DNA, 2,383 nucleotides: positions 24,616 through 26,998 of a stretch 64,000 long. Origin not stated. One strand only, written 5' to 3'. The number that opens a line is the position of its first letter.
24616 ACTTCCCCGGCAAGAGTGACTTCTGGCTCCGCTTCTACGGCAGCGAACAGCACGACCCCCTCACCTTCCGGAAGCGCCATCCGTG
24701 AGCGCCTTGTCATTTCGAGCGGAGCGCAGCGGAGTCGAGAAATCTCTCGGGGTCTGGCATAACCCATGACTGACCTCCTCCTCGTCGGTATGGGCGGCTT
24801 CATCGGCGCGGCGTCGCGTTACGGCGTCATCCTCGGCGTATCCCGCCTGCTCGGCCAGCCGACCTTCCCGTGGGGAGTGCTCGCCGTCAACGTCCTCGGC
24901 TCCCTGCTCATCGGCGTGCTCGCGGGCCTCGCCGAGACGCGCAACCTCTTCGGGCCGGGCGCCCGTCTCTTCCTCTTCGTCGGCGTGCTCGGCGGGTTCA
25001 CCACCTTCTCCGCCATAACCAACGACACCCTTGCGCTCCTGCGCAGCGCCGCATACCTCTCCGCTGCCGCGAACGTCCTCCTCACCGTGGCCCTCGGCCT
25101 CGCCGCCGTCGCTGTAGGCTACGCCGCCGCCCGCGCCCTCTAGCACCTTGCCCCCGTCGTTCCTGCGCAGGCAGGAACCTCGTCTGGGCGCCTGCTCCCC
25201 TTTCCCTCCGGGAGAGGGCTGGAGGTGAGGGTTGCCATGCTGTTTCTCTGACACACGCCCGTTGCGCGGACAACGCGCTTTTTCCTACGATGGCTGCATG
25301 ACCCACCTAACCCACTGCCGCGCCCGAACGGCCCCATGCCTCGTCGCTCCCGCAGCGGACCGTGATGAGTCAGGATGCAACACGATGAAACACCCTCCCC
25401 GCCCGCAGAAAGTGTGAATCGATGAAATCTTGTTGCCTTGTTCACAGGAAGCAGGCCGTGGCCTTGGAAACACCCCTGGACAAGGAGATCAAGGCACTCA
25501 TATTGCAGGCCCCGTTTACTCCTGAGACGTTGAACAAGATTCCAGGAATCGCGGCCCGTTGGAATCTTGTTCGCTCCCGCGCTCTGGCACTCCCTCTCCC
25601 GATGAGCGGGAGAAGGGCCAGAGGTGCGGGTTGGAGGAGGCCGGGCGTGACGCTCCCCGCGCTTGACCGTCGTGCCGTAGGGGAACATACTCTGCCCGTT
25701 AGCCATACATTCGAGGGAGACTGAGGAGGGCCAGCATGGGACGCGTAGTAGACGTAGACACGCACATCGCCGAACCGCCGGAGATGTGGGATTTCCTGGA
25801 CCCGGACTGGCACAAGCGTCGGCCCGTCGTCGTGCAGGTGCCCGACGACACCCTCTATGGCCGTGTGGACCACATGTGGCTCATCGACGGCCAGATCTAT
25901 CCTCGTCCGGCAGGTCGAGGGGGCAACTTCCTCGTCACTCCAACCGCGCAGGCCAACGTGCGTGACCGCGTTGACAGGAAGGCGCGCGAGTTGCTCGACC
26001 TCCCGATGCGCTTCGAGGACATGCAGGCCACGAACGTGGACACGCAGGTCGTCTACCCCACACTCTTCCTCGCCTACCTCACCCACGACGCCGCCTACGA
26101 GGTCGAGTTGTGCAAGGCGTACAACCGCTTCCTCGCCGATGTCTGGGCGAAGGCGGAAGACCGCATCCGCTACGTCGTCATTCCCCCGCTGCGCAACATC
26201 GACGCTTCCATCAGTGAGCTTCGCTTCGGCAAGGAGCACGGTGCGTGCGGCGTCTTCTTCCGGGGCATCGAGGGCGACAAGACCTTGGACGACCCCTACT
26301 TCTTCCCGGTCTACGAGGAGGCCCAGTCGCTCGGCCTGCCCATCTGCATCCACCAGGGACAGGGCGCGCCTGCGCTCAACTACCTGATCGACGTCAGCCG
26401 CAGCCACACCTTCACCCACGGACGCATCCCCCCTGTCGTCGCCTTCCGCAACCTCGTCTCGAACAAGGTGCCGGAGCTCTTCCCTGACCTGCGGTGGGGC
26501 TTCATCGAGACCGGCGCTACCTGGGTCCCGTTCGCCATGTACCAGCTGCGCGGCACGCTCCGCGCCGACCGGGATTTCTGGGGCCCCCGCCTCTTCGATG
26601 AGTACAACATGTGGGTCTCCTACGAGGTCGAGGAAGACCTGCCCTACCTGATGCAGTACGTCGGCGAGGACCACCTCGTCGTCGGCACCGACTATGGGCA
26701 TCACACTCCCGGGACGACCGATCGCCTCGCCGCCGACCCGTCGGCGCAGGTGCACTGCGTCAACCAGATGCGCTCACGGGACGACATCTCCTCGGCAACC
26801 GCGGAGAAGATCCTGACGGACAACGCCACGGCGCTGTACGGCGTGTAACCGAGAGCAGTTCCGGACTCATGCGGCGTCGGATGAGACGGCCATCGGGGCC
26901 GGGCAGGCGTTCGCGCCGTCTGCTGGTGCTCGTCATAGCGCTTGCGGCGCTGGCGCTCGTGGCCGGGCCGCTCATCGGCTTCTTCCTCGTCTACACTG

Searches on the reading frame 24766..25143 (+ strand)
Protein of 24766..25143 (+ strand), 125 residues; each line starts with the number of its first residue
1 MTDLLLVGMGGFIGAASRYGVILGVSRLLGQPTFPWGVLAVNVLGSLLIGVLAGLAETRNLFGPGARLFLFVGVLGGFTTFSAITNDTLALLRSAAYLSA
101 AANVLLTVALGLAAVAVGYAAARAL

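Call 35: search_protein_families(library=pfam, proteins=[window:24766-25143:+])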
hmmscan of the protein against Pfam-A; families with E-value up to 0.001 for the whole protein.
window:24766-25143:+ (125 aa): 1 family
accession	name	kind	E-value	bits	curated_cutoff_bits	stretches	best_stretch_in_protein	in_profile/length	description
PF02537.21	CRCB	-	2.3e-24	86.1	32.9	1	5-119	1-103/103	CrcB-like protein, Camphor Resistance (CrcB)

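Call 38: find_encoding_contigs(protein=window:24766-25143:+, flank=2500, max_places=10)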
Protein window:24766-25143:+ (125 aa): no gene with exactly this product is on record in the collection.

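Call 74: find_homologous_proteins(query=window:24766-25143:+, max_evalue=1e-30)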
Query window:24766-25143:+ (125 aa): 108 proteins with E <= 1e-30 among 7201 candidates.
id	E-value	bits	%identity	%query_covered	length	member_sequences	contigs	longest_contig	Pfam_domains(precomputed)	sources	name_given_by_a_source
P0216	8.1e-63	228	94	100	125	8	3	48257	PF02537.22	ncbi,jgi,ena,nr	ncbi:MAG: CrcB family protein [Chloroflexi bacterium]|nr:CrcB family protein [Chloroflexota bacteriu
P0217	1.0e-60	221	92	90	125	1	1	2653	PF02537.22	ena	-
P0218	1.2e-60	221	92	100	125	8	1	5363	PF02537.22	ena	-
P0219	2.9e-60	220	92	90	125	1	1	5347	PF02537.22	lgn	-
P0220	3.6e-60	220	92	100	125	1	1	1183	PF02537.22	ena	-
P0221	9.8e-60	218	92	90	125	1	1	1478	PF02537.22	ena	-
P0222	1.4e-59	218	94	100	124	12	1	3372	PF02537.22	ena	-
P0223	4.4e-59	216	89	90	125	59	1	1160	PF02537.22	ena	-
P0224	5.1e-59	216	90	100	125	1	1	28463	PF02537.22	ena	-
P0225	1.2e-58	215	91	90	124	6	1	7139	PF02537.22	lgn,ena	-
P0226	1.5e-58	214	90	90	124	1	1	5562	PF02537.22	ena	-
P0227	5.6e-58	212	88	100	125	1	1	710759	PF02537.22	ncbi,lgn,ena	-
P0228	1.6e-57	211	90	100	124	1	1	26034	PF02537.22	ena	-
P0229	3.7e-57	210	88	90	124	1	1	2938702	PF02537.22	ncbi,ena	-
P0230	4.3e-57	210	89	86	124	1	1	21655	PF02537.22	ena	-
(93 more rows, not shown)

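Call 75: find_encoding_contigs(protein=P0216, flank=10000, max_places=5)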
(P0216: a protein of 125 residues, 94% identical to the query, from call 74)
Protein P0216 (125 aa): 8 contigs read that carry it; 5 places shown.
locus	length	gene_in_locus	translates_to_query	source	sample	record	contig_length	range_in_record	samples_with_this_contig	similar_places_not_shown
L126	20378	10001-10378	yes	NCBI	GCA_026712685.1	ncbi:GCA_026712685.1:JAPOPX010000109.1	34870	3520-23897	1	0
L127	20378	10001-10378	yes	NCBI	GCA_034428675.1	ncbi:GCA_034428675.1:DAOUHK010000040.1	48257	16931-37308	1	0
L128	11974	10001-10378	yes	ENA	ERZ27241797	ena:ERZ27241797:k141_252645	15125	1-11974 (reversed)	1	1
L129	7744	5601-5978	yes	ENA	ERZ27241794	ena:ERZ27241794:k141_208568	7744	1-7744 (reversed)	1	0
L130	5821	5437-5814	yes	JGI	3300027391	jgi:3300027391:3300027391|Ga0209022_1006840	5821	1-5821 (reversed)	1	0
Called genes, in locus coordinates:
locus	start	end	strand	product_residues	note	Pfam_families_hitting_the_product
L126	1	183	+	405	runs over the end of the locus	PF00926:DHBP_synthase, PF00925:GTP_cyclohydro2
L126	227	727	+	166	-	PF00885:DMRL_synthase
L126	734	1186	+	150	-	PF09424:YqeY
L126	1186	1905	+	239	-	PF13507:GATase_5, PF01965:DJ-1_PfpI (weak), PF07685:GATase_3 (weak)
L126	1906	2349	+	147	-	PF00892:EamA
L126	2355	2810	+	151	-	PF00892:EamA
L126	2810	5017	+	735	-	PF18072:FGAR-AT_linker, PF00586:AIRS, PF02769:AIRS_C, PF00586:AIRS, PF02769:AIRS_C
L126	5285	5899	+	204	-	PF01281:Ribosomal_L9_N, PF03948:Ribosomal_L9_C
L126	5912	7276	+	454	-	PF00772:DnaB, PF03796:DnaB_C, PF13481:AAA_25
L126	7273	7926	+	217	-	PF07261:DnaB_2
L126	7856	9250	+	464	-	PF01695:IstB_IS21, PF00308:Bac_DnaA (faint), PF13191:AAA_16 (faint), PF13604:AAA_30 (faint), PF20720:nSTAND3 (faint), PF00004:AAA (weak), PF00910:RNA_helicase (faint), PF01695:IstB_IS21, +4 more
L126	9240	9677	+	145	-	PF11969:DcpS_C (faint), PF01230:HIT (weak)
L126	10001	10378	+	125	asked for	PF02537:CRCB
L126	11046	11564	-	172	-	PF22673:MCP-like_PDC_1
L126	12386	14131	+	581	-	PF13481:AAA_25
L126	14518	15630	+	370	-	PF04909:Amidohydro_2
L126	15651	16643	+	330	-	PF13623:SurA_N_2 (weak), PF13624:SurA_N_3 (weak), PF00639:Rotamase (weak)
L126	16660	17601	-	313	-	PF02153:PDH_N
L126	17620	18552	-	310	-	PF12911:OppC_N, PF00528:BPD_transp_1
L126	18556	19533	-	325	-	PF19300:BPD_transp_1_N, PF00528:BPD_transp_1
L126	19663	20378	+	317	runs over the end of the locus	PF00005:ABC_tran, PF13304:AAA_21 (faint)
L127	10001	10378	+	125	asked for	PF02537:CRCB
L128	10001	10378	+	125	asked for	PF02537:CRCB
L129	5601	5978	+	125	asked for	PF02537:CRCB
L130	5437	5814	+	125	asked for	PF02537:CRCB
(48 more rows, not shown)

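Call 81: search_protein_families(library=pfam, proteins=[L126:12386-14131:+], max_evalue=1)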
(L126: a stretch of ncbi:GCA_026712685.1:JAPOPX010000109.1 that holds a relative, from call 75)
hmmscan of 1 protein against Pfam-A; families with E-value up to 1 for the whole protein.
L126:12386-14131:+ (581 aa): 5 families
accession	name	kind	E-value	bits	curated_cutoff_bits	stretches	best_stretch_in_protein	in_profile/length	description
PF13481.12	AAA_25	-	1e-13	51.8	27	1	116-175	19-77/195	AAA domain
PF13191.12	AAA_16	-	1.8e-05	25.7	32.6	1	131-332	25-158/167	AAA ATPase domain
PF06745.19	ATPase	-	0.0061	16.4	26.6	0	125-148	14-37/231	KaiC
PF03796.21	DnaB_C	-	0.025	14.4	27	1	130-156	19-45/255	DnaB-like helicase C terminal domain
PF00348.22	polyprenyl_synt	-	0.24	11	27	1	294-355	40-101/251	Polyprenyl synthetase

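Call 82: search_protein_families(library=phrogs, proteins=[L126:12386-14131:+], max_evalue=0.01)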
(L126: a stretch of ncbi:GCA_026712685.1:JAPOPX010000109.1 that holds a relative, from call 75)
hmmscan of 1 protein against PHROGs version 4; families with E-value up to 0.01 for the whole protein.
L126:12386-14131:+ (581 aa): 8 families
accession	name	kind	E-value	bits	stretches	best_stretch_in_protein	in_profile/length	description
phrog_243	-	DNA, RNA and nucleotide metabolism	3.6e-05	23.9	0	130-155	35-59/273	DnaB-like replicative helicase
phrog_3123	-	unknown function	3.9e-05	23.4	1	107-157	318-368/583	-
phrog_97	-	other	0.0033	17.7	0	127-155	70-98/506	UvsX-like recombinase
phrog_1284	-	unknown function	0.0041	17.5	0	116-158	21-63/306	-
phrog_19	-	DNA, RNA and nucleotide metabolism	0.0041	17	1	127-154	350-377/621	DnaB-like replicative helicase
phrog_906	-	DNA, RNA and nucleotide metabolism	0.0051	16.6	0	116-158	512-555/872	DNA polymerase/primase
phrog_25488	-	unknown function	0.0072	17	0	498-543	137-182/197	-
phrog_6357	-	unknown function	0.0093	16.3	0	111-158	14-59/321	-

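Call 83: search_protein_families(library=ncbifam, proteins=[L126:12386-14131:+], max_evalue=0.01)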
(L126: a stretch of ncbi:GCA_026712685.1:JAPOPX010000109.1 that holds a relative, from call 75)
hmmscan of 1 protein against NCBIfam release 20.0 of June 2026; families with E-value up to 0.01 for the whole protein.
L126:12386-14131:+ (581 aa): 0 families

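Call 85: search_solved_structures(query=L126:12386-14131:+, max_evalue=1)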
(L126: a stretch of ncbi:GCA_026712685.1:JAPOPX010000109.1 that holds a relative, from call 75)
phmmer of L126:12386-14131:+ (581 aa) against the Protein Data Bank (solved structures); distinct sequences matched with E-value up to 1: 3.
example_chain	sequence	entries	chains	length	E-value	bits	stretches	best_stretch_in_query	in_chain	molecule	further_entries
3cmu_A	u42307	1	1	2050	0.0004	22.5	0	126-157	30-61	Protein recA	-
3cmt_A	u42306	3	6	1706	0.0012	20.9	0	126-157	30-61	Protein recA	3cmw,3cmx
3cmv_A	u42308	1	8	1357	0.0062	18.6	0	126-157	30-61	Protein recA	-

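Call 86: search_dna_similar(query=L126:12386-14128:+, collection=plasmids, mode=protein, max_evalue=0.001, max_rows=15)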
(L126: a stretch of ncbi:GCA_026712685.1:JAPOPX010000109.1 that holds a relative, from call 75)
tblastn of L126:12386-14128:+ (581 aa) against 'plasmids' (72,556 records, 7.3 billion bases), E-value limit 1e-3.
Records with a match: 6; places in all: 7; records where one place covers at least 80% of the query: 0.
Best place of each record, by identity: <60% 6.
By first word of the organism name: Kurthia 2; Pseudomonas 2; Ralstonia 1; Subdoligranulum 1.
By predicted mobility (MOB-suite, as given by PLSDB): non-mobilizable 4; conjugative 2.
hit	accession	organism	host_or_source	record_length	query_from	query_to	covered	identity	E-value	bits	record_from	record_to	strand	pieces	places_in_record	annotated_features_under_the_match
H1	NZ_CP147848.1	Kurthia gibsonii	water,water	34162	120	204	15%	41.2%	6e-7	61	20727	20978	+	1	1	AAA family ATPase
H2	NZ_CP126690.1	Kurthia sp. YJT4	water,water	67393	120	204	15%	41.2%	6e-7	61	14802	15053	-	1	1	AAA family ATPase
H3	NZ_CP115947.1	Ralstonia solanacearum MolK2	Musa sp.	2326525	117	202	15%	38.4%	3e-6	58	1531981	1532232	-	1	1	record has no annotation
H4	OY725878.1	Subdoligranulum variabile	-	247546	109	204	17%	34.0%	4e-6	58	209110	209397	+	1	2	record has no annotation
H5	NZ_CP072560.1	Pseudomonas sp. BYT-1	activated sludge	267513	121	206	15%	32.6%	2e-4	52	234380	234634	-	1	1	AAA family ATPase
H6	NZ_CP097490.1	Pseudomonas sp. BYT-5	wastewater treatment tank,soil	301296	121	206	15%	32.6%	2e-4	52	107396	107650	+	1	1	AAA family ATPase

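Call 87: search_dna_similar(query=L126:12386-14128:+, collection=phages, mode=protein, max_evalue=0.001, max_rows=15)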
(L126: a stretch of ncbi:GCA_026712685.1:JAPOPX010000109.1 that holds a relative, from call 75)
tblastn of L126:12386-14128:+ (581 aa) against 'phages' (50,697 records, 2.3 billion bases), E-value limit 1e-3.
Records with a match: 3; places in all: 3; records where one place covers at least 80% of the query: 0.
Best place of each record, by identity: <60% 3.
By first word of the organism name: Bacteriophage 3.
By host as written in the record: - 3.
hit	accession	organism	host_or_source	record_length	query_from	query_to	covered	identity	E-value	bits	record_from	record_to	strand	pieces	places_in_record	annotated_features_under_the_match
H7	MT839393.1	Bacteriophage sp.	human fecal samples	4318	68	204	24%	28.5%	1e-5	54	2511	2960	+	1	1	record has no annotation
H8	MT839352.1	Bacteriophage sp.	human fecal samples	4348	117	204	15%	38.6%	1e-7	61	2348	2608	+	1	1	record has no annotation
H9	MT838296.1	Bacteriophage sp.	human fecal samples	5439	120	200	14%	38.6%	4e-6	56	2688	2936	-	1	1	record has no annotation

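Call 88: find_related_loci(query=L126:12386-14128:+, collection=viral_contigs, flank=6000)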
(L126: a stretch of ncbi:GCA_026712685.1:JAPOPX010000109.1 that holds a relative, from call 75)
Query L126:12386-14128:+ (581 aa) in viral_contigs; peptide patterns used: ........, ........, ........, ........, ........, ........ (x = any residue, [..] = any of these).
82 stretches matched a pattern, but none encodes a relative of the query by tblastn (E <= 1e-3).

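Call 90: list_cluster_members(proteins=[L126:12386-14128:+])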
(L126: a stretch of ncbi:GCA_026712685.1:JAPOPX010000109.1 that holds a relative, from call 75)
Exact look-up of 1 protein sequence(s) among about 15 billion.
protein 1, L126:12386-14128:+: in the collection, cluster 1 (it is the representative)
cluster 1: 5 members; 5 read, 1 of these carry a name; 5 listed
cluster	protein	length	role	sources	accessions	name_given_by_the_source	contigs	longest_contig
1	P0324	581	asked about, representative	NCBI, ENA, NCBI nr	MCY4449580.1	MAG: AAA family ATPase [Chloroflexi bacterium] | AAA family ATPase [Chloroflexota bacterium]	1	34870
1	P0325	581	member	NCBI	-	-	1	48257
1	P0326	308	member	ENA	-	-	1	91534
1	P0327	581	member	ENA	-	-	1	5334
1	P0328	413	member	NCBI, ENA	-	-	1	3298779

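Call 100: find_encoding_contigs(protein=P0227, flank=7000, max_places=4)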
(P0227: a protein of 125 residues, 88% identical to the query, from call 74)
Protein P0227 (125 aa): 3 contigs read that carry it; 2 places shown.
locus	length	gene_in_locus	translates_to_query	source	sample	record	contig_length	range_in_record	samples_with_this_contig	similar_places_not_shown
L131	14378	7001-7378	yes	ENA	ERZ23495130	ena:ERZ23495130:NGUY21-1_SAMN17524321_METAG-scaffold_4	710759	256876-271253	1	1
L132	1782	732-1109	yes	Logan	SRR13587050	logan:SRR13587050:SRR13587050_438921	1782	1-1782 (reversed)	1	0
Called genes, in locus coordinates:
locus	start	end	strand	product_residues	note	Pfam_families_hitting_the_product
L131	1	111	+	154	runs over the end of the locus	PF00892:EamA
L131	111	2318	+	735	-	PF18072:FGAR-AT_linker, PF00586:AIRS, PF02769:AIRS_C, PF00586:AIRS, PF02769:AIRS_C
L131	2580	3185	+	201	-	PF01281:Ribosomal_L9_N, PF03948:Ribosomal_L9_C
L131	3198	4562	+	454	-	PF00772:DnaB, PF03796:DnaB_C, PF13481:AAA_25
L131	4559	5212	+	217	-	PF07261:DnaB_2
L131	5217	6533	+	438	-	PF13521:AAA_28 (faint), PF00308:Bac_DnaA (weak), PF01695:IstB_IS21, PF04851:ResIII (faint), PF13191:AAA_16 (faint), PF13245:AAA_19 (faint), PF00004:AAA (weak), PF01695:IstB_IS21, +6 more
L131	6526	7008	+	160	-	PF11969:DcpS_C (weak), PF01230:HIT (faint)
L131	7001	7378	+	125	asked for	PF02537:CRCB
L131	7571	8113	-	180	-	PF01391:Collagen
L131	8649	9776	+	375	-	-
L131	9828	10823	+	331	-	PF00005:ABC_tran, PF02463:SMC_N (weak), PF13304:AAA_21, PF08352:oligo_HPY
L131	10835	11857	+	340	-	PF00005:ABC_tran, PF08352:oligo_HPY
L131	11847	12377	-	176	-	PF14238:DUF4340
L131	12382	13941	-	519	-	PF23357:DUF7088, PF09822:ABC_transp_aux (weak)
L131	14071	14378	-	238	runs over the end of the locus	PF01061:ABC2_membrane, PF12679:ABC2_membrane_2, PF12698:ABC2_membrane_3, PF13346:ABC2_membrane_5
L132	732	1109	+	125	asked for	PF02537:CRCB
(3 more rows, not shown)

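Call 107: search_protein_families(library=padloc, proteins=[L126:12386-14131:+], max_evalue=0.01)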
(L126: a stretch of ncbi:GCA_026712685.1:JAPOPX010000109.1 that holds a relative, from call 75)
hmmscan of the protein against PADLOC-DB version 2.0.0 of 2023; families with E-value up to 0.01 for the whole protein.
L126:12386-14131:+ (581 aa): 2 families
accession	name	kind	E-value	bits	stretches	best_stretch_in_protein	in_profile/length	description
PDLC04389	PDC-M07A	-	0.00033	17.8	0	303-352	322-369/443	-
PDLC04140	mad8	-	0.0058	14.2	0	127-171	24-58/314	mads_8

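Call 108: search_protein_families(library=pfam, proteins=[L126:12386-12700:+, L126:13700-14131:+], max_evalue=1)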
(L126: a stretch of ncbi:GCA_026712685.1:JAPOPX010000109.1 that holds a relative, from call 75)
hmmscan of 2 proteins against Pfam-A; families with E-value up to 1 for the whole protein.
L126:12386-12700:+ (105 aa): 1 family
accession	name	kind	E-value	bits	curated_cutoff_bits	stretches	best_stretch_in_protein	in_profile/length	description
PF20586.3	DUF6788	-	0.048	14.3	27.2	1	33-53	31-52/103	Family of unknown function (DUF6788)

L126:13700-14131:+ (143 aa): 1 family
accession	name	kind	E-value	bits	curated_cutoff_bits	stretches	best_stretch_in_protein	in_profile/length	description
PF02954.25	HTH_8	-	0.24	11.6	22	1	82-95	25-38/42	Bacterial regulatory protein, Fis family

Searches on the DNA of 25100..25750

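Call 55: search_rna_families(source=window, start=25100, end=25750, threshold=evalue, max_evalue=5)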
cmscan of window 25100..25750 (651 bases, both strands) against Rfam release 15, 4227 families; matches with E-value up to 5: 1.
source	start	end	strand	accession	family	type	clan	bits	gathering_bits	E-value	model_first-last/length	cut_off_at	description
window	25578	25628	-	RF03837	mir-3138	Gene; miRNA;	-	18.4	90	3.3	1-82/82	no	mir-3138 microRNA precursor family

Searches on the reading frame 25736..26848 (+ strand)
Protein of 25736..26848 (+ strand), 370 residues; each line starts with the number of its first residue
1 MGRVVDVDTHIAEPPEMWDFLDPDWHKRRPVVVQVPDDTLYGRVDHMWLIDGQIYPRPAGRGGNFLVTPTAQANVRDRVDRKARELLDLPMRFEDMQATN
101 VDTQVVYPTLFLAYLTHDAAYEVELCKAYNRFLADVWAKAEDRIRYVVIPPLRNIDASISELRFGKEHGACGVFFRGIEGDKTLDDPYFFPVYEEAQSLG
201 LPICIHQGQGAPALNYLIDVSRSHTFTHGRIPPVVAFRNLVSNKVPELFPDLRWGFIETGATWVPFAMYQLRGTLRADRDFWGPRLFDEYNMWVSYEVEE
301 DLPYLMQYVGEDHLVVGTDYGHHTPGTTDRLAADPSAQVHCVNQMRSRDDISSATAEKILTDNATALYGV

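Call 35: search_protein_families(library=pfam, proteins=[window:25736-26848:+])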
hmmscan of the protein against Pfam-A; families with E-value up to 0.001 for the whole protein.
window:25736-26848:+ (370 aa): 1 family
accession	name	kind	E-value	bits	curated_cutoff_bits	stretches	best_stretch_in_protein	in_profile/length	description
PF04909.20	Amidohydro_2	-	3.1e-18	67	26.4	1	6-369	2-288/289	Amidohydrolase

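Call 47: find_homologous_proteins(query=window:25736-26848:+, max_evalue=1e-100)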
Query window:25736-26848:+ (370 aa): 536 proteins with E <= 1e-100 among 3588 candidates; the best 120 are listed.
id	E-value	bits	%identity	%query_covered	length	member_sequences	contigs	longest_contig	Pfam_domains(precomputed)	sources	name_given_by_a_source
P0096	9.9e-227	770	87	100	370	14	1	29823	PF04909.21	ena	-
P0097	2.3e-224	762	85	100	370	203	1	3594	PF04909.21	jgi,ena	jgi:predicted TIM-barrel fold metal-dependent hydrolase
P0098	1.6e-223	760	85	100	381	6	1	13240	PF04909.21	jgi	jgi:uncharacterized protein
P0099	3.3e-221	752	84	100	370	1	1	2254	PF04909.21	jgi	jgi:predicted TIM-barrel fold metal-dependent hydrolase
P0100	2.8e-219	746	84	100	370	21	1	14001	PF04909.21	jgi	jgi:predicted TIM-barrel fold metal-dependent hydrolase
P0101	1.1e-216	737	84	100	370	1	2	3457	PF04909.21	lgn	-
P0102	1.7e-212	723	82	100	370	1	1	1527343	PF04909.21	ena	-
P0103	6.6e-209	712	78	100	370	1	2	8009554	PF04909.21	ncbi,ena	-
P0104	1.9e-205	700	78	100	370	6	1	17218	PF04909.21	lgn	-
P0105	8.5e-203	692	76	100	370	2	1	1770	PF04909.21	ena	-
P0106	8.9e-202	688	77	100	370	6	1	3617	PF04909.21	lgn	-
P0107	7.9e-201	685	76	100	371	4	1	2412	PF04909.21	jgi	-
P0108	2.3e-200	683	76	100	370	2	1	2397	PF04909.21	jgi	jgi:predicted TIM-barrel fold metal-dependent hydrolase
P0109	5.1e-200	682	76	100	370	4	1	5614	PF04909.21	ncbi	-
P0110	1.2e-199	681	75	100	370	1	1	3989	PF04909.21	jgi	jgi:uncharacterized protein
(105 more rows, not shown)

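Call 48: find_encoding_contigs(protein=P0096, flank=10000, max_places=6)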
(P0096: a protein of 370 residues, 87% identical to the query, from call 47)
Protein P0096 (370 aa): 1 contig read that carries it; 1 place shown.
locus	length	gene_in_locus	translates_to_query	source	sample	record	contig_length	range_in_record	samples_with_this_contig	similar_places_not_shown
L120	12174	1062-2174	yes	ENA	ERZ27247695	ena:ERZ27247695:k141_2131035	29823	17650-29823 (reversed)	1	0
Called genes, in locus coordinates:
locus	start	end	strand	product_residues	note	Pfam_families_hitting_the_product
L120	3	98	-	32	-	?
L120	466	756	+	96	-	-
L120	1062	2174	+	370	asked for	PF04909:Amidohydro_2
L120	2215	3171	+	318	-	-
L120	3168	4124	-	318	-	PF02153:PDH_N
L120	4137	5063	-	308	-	PF12911:OppC_N, PF00528:BPD_transp_1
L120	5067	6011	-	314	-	PF19300:BPD_transp_1_N, PF00528:BPD_transp_1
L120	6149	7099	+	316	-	PF00005:ABC_tran, PF13304:AAA_21 (weak)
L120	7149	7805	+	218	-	PF01061:ABC2_membrane, PF12679:ABC2_membrane_2, PF12698:ABC2_membrane_3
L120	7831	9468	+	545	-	PF23357:DUF7088 (weak), PF09822:ABC_transp_aux, PF14258:DUF4350 (faint)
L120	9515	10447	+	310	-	PF14238:DUF4340 (faint)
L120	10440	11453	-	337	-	PF00005:ABC_tran, PF13304:AAA_21 (faint), PF08352:oligo_HPY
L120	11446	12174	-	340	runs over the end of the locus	PF00005:ABC_tran, PF13304:AAA_21 (weak), PF08352:oligo_HPY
